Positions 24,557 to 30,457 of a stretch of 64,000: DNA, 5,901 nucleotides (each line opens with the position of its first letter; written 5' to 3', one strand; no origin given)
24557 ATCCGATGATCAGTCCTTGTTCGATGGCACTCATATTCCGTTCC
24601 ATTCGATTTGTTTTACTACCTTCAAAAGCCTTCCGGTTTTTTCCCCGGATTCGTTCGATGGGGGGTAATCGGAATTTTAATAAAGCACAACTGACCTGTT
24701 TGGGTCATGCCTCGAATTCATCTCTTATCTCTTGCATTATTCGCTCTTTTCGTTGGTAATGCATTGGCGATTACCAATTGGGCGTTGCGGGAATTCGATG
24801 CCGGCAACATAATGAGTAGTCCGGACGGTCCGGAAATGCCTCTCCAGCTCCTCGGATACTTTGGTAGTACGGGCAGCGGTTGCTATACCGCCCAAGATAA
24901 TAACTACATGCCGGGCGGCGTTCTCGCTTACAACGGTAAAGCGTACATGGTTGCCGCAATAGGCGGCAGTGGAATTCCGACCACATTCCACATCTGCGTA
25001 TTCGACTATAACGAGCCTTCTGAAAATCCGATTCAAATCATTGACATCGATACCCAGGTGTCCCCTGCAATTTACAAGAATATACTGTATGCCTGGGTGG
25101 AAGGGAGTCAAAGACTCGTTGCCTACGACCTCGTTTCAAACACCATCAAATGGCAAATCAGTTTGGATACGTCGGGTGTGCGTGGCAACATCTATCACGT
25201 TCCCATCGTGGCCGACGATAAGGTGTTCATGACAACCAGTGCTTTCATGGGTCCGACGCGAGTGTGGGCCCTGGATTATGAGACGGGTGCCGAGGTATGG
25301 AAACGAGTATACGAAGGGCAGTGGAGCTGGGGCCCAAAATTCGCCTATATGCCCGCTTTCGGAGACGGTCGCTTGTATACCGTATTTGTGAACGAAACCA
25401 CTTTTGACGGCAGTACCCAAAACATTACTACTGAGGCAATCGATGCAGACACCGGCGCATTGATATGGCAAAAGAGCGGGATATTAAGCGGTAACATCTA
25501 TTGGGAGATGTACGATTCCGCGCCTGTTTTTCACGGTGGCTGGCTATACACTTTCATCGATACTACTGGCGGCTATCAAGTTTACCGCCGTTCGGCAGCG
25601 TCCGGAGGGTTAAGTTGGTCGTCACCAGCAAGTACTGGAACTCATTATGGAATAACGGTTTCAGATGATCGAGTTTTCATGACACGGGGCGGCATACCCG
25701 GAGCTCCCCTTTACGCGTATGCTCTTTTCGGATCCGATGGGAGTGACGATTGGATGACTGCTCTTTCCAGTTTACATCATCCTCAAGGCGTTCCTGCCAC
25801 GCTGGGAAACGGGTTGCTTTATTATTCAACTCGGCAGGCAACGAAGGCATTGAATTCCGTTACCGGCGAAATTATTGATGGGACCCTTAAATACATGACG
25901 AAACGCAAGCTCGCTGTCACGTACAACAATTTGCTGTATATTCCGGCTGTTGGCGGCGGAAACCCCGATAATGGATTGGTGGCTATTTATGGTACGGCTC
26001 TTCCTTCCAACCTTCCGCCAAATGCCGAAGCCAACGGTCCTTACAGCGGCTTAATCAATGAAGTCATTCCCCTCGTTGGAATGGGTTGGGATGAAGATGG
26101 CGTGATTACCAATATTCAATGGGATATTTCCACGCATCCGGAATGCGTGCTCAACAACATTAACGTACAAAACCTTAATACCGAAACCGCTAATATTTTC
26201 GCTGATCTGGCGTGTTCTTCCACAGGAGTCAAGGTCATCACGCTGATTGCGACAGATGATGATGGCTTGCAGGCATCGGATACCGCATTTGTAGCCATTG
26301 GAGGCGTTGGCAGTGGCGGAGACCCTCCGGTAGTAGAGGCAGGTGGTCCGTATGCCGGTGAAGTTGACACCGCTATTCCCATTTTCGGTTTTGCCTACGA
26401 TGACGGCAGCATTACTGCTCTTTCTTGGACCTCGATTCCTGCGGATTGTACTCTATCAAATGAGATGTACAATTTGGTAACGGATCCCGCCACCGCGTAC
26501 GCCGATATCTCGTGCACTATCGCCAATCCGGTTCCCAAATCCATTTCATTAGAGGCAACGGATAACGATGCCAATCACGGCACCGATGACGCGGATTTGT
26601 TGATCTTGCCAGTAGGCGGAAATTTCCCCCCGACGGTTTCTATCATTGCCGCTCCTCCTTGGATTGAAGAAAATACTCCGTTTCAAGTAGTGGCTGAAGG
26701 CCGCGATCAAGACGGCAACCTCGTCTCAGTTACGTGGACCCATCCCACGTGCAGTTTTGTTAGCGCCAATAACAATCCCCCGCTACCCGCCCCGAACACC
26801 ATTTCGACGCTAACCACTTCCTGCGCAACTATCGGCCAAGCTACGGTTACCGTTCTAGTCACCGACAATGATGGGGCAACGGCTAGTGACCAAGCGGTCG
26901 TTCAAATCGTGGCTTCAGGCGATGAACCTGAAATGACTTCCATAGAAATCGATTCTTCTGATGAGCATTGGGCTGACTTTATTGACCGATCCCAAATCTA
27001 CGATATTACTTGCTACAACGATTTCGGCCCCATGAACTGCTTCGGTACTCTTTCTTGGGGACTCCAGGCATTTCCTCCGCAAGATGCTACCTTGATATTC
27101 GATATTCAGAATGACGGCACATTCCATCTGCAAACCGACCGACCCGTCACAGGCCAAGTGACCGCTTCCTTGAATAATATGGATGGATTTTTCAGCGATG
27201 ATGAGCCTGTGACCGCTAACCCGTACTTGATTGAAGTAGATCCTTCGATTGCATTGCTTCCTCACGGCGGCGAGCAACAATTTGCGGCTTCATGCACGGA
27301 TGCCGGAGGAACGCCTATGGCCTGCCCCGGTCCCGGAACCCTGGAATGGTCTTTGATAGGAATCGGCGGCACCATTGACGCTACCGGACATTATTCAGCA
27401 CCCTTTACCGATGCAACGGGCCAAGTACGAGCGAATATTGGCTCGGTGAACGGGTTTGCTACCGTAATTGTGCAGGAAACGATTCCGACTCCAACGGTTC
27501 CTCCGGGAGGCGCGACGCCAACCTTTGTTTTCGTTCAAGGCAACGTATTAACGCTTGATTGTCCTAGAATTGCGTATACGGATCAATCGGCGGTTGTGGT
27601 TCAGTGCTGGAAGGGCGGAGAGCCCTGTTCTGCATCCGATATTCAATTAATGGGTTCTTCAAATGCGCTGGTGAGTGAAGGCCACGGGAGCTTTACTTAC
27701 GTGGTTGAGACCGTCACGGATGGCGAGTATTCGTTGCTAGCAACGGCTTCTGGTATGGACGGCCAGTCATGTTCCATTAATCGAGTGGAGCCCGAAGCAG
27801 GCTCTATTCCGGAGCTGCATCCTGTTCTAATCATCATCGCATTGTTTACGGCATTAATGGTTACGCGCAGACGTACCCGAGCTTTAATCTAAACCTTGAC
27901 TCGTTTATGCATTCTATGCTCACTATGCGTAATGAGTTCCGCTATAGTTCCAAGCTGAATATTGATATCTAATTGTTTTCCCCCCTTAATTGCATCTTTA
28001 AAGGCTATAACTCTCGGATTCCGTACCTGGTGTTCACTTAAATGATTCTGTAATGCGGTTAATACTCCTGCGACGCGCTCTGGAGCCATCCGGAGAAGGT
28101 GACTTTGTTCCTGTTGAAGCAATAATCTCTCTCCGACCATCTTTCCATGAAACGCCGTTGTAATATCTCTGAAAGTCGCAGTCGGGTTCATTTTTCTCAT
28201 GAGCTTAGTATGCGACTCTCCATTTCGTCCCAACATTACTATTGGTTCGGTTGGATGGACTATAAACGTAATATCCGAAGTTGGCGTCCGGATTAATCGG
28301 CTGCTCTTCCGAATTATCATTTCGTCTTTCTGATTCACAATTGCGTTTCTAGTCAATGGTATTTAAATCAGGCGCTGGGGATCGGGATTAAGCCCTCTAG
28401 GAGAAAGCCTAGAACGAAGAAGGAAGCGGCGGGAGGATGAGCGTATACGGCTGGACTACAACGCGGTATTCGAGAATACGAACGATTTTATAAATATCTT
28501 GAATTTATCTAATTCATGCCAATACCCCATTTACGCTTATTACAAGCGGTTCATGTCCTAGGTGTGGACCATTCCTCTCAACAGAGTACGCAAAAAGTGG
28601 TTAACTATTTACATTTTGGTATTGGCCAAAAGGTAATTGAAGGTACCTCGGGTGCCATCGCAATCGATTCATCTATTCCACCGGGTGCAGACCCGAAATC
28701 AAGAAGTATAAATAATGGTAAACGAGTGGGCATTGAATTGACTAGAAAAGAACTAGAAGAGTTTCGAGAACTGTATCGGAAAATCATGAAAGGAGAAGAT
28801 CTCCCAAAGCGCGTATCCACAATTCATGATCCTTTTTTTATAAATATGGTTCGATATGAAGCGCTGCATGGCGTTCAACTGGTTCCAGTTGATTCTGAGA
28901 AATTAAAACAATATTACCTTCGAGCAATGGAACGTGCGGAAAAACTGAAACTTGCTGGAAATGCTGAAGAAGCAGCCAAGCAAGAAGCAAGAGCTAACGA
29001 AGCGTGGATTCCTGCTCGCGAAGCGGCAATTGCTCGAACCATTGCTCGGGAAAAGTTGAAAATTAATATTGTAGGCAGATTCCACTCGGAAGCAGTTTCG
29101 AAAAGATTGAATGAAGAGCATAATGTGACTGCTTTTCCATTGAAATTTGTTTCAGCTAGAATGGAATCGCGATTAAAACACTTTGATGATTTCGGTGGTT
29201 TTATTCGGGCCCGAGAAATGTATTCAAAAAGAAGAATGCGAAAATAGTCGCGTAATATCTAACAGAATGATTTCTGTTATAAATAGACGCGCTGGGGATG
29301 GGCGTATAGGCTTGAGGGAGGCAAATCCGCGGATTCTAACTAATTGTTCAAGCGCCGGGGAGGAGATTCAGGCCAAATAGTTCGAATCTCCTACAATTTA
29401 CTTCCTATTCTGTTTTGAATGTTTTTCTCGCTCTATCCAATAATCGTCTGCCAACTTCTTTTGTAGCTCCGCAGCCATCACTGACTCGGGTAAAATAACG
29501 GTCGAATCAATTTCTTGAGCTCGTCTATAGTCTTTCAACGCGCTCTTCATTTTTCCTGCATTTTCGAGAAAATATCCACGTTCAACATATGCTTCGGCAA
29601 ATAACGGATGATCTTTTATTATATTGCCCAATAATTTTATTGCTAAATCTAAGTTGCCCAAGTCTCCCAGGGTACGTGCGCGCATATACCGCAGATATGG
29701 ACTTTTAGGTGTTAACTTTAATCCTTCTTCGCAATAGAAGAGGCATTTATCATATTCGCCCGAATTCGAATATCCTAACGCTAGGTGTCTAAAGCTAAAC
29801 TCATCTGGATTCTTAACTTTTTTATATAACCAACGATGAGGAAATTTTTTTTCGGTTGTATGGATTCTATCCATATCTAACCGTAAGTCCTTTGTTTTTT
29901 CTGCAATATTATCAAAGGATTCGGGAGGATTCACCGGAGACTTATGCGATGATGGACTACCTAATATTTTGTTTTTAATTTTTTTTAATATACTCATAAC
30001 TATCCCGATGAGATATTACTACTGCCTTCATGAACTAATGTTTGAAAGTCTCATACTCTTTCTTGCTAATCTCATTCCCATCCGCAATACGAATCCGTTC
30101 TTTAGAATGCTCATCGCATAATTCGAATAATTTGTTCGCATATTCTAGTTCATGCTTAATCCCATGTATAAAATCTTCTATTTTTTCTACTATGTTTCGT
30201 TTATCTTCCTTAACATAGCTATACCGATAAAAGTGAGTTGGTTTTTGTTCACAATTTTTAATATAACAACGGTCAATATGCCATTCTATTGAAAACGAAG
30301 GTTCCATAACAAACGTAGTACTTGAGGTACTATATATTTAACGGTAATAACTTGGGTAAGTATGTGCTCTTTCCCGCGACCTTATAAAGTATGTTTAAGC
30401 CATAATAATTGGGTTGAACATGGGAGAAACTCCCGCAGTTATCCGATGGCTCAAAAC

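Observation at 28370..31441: Small integrated element at tRNA-Ser(CGA) with tyrosine integrase and three att-like direct repeats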

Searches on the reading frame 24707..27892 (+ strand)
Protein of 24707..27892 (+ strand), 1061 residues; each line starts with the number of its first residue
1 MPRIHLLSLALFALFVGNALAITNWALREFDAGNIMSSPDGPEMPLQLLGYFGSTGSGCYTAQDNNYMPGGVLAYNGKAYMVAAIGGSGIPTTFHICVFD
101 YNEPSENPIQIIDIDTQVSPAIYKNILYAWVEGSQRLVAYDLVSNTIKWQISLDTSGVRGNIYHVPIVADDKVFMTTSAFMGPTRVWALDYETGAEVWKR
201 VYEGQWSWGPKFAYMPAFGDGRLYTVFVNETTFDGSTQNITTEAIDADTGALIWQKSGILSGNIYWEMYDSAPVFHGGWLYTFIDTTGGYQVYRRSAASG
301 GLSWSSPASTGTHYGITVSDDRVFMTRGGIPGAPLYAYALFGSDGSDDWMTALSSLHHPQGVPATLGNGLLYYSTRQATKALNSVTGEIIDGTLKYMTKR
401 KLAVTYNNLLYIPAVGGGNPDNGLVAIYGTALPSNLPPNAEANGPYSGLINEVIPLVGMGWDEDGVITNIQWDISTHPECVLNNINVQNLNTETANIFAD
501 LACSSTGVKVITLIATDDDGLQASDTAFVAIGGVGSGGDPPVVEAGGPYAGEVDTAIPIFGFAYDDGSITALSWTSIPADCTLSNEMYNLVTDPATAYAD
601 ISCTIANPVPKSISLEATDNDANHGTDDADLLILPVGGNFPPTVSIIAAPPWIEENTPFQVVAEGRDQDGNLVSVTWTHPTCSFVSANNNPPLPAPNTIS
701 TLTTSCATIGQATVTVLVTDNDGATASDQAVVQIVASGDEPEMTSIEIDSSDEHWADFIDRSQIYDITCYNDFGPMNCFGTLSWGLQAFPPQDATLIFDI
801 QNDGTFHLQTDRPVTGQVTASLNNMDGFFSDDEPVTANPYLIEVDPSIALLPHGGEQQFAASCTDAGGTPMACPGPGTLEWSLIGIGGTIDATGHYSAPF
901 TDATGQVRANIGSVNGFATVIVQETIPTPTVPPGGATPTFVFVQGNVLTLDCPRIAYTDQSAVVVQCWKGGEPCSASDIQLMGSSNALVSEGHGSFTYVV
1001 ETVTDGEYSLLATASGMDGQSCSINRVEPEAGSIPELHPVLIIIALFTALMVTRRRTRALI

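Call 7: search_protein_families(library=pfam, proteins=[window:24707-27892:+], max_evalue=0.01)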
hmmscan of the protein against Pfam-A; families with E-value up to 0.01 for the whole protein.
window:24707-27892:+ (1061 aa): 2 families
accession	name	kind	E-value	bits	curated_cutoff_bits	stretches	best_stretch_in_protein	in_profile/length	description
PF13360.13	PQQ_2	-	6.8e-13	49.2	27.6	2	243-357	6-107/233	Outer membrane protein assembly factor BamB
PF22352.2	K319L-like_PKD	-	9.7e-06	26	27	0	666-733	21-83/84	K319L-like, PKD domain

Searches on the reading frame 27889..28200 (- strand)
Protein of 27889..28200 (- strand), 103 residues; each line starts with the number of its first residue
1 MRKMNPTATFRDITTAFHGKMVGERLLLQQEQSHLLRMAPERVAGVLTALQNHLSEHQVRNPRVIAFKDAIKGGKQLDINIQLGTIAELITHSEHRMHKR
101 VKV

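Call 81: find_encoding_contigs(protein=window:27889-28200:-, flank=4000, max_places=6)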
Protein window:27889-28200:- (103 aa): no gene with exactly this product is on record in the collection.

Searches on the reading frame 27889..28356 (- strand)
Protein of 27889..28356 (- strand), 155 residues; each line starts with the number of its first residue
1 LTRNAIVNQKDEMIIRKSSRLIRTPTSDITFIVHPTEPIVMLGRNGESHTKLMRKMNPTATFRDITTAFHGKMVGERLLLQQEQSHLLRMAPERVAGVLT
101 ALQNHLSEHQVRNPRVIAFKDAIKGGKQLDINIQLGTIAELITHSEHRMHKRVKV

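Call 7: search_protein_families(library=pfam, proteins=[window:27889-28356:-], max_evalue=0.01)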
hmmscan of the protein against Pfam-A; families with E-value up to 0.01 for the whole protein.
window:27889-28356:- (155 aa): 0 families

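Call 8: search_protein_families(library=phrogs, proteins=[window:27889-28356:-], max_evalue=0.01)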
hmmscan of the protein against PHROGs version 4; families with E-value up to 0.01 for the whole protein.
window:27889-28356:- (155 aa): 0 families

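Call 69: search_protein_representatives(protein=window:27889-28356:-)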
Query: 155 residues. Proteins with E-value up to 0.001 (for the whole library): 3; up to 1e-10: 1; up to 1e-30: 1. The best 3 are listed.
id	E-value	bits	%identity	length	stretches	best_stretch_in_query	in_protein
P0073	1.5e-59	216.2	100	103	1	53-155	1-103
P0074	7.3e-05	39.1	54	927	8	77-102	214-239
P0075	4.8e-04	36.4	28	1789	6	37-129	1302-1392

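Call 87: search_protein_families(library=padloc, proteins=[window:27889-28356:-], max_evalue=0.01)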
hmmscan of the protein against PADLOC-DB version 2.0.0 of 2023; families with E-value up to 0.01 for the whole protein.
window:27889-28356:- (155 aa): 0 families

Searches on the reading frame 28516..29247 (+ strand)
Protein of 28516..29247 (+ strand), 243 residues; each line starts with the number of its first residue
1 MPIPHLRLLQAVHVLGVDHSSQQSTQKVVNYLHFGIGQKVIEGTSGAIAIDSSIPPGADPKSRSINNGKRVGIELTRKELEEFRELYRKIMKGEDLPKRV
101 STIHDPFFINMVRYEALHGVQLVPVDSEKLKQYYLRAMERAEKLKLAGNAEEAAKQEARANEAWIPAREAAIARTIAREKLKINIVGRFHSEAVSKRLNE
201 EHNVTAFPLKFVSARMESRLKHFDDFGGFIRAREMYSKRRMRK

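Call 7: search_protein_families(library=pfam, proteins=[window:28516-29247:+], max_evalue=0.01)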
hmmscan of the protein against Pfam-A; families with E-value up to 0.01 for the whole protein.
window:28516-29247:+ (243 aa): 0 families

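Call 8: search_protein_families(library=phrogs, proteins=[window:28516-29247:+], max_evalue=0.01)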
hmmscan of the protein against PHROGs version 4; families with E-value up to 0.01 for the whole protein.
window:28516-29247:+ (243 aa): 0 families

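Call 44: find_homologous_proteins(query=window:28516-29247:+, max_evalue=0.001)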
Query window:28516-29247:+ (243 aa): 1 proteins with E <= 0.001 among 617 candidates.
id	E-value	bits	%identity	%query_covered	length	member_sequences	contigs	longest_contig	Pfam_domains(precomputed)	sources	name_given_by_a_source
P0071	3.8e-154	529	100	100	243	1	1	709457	-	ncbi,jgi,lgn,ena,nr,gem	ncbi:hypothetical protein KJ765_02510 [Candidatus Micrarchaeota archaeon]|nr:hypothetical protein [C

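Call 87: search_protein_families(library=padloc, proteins=[window:28516-29247:+], max_evalue=0.01)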
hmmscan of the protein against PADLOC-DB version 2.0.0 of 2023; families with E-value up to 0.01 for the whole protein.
window:28516-29247:+ (243 aa): 0 families

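Call 88: search_protein_families(library=ncbifam, proteins=[window:28516-29247:+], max_evalue=0.01)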
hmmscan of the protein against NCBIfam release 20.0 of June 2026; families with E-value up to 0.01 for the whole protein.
window:28516-29247:+ (243 aa): 0 families

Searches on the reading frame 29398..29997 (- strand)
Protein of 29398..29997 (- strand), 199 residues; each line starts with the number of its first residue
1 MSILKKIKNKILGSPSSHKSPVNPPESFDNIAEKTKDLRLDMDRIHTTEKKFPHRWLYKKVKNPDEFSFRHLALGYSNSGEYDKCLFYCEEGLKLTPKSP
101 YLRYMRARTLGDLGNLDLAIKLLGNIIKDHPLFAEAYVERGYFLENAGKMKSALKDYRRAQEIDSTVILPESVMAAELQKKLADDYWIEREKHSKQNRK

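Call 7: search_protein_families(library=pfam, proteins=[window:29398-29997:-], max_evalue=0.01)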
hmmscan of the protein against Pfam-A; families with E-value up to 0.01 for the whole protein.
window:29398-29997:- (199 aa): 14 families
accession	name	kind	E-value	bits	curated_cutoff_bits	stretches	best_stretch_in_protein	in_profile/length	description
PF07719.23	TPR_2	-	1.6e-12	46.9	27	2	70-98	5-33/34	Tetratricopeptide repeat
PF00515.34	TPR_1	-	7.4e-12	45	27.8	1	134-165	1-32/34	Tetratricopeptide repeat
PF13181.12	TPR_8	-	1.5e-10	40.8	25.7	1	134-165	1-32/34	Tetratricopeptide repeat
PF13432.12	TPR_16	-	2.3e-09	37.9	32.7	1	104-165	1-62/65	Tetratricopeptide repeat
PF13428.12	TPR_14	-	4.1e-09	36.7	23.5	1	71-108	6-43/44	Tetratricopeptide repeat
PF13431.12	TPR_17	-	7e-09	35.7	24.4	1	88-120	1-33/34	Tetratricopeptide repeat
PF13424.12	TPR_12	-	5.1e-06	27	30.1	1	134-193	3-61/77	Tetratricopeptide repeat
PF12895.13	ANAPC3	-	2.6e-05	24.9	27.2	1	71-125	27-81/82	Anaphase-promoting complex, cyclosome, subunit 3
PF13371.12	TPR_9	-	4.7e-05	23.8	35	1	75-123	4-52/73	Tetratricopeptide repeat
PF12569.14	NatA_aux_su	-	9.1e-05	22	33.3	0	47-123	170-249/515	N-terminal acetyltransferase A, auxiliary subunit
PF13174.12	TPR_6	-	0.00063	20.7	26.3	0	103-131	3-31/33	Tetratricopeptide repeat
PF13414.12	TPR_11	-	0.00078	19.5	26.8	0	112-143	6-37/42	TPR repeat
PF14559.12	TPR_19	-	0.0013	19.4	25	1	80-133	5-58/68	Tetratricopeptide repeat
PF24885.1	TPR_NPHP3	-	0.0047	16.8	100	1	132-186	97-151/239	Nephrocystin-3 TPR domain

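Call 8: search_protein_families(library=phrogs, proteins=[window:29398-29997:-], max_evalue=0.01)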
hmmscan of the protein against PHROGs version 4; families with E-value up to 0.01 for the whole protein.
window:29398-29997:- (199 aa): 1 family
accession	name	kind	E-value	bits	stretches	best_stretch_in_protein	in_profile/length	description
phrog_7590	-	unknown function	2.3e-05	25.3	1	64-166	120-223/234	-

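Call 87: search_protein_families(library=padloc, proteins=[window:29398-29997:-], max_evalue=0.01)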
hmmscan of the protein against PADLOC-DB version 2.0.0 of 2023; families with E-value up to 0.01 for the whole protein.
window:29398-29997:- (199 aa): 1 family
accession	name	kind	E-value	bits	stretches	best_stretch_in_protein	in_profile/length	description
PDLC04782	PDC-M71B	-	1.3e-05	22.2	1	64-139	138-215/525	-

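Call 88: search_protein_families(library=ncbifam, proteins=[window:29398-29997:-], max_evalue=0.01)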
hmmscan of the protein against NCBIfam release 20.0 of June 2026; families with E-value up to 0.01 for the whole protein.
window:29398-29997:- (199 aa): 5 families
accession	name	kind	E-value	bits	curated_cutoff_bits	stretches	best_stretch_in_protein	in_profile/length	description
NF041522.1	TPR_sll0314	equivalog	3.3e-06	26.6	225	1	60-115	174-229/275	Sll0314/Alr1548 family TPR repeat-containing protein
NF040959.1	MamA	equivalog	3.2e-05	23.5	200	1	67-165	72-170/204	magnetosome protein MamA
TIGR03939.1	PGA_TPR_OMP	equivalog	0.00052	18.3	366.65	1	66-162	86-182/800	poly-beta-1,6 N-acetyl-D-glucosamine export porin PgaA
TIGR02917.1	PEP_TPR_lipo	equivalog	0.00052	18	312.2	1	63-165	563-666/899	XrtA/PEP-CTERM system TPR-repeat protein PrsT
NF047481.1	lipo_LIC12587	subfamily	0.0028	17.1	200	0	60-106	160-206/213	LIC12587 family lipoprotein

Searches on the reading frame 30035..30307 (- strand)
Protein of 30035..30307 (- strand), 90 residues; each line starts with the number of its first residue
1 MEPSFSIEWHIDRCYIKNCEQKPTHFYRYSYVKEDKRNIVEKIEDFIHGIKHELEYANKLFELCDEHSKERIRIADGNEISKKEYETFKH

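Call 7: search_protein_families(library=pfam, proteins=[window:30035-30307:-], max_evalue=0.01)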
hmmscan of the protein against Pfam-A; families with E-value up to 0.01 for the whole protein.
window:30035-30307:- (90 aa): 0 families

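Call 8: search_protein_families(library=phrogs, proteins=[window:30035-30307:-], max_evalue=0.01)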
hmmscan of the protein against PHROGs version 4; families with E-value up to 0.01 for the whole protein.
window:30035-30307:- (90 aa): 1 family
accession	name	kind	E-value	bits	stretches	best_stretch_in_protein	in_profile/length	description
phrog_8533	-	unknown function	0.0071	17.8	0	13-29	20-36/54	-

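Call 64: find_homologous_proteins(query=window:30035-30307:-, max_evalue=0.01)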
Query window:30035-30307:- (90 aa): 1 proteins with E <= 0.01 among 1 candidates.
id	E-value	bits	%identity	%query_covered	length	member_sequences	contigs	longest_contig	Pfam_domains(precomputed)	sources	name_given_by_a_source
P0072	1.5e-54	200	100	100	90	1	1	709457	-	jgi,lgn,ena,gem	-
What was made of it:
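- The cargo genes are ORFans among 5.8 billion proteins (calls 44, 64), as expected of mobile-element DNA.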

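Call 87: search_protein_families(library=padloc, proteins=[window:30035-30307:-], max_evalue=0.01)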
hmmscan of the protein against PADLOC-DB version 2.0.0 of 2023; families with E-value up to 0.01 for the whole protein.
window:30035-30307:- (90 aa): 0 families
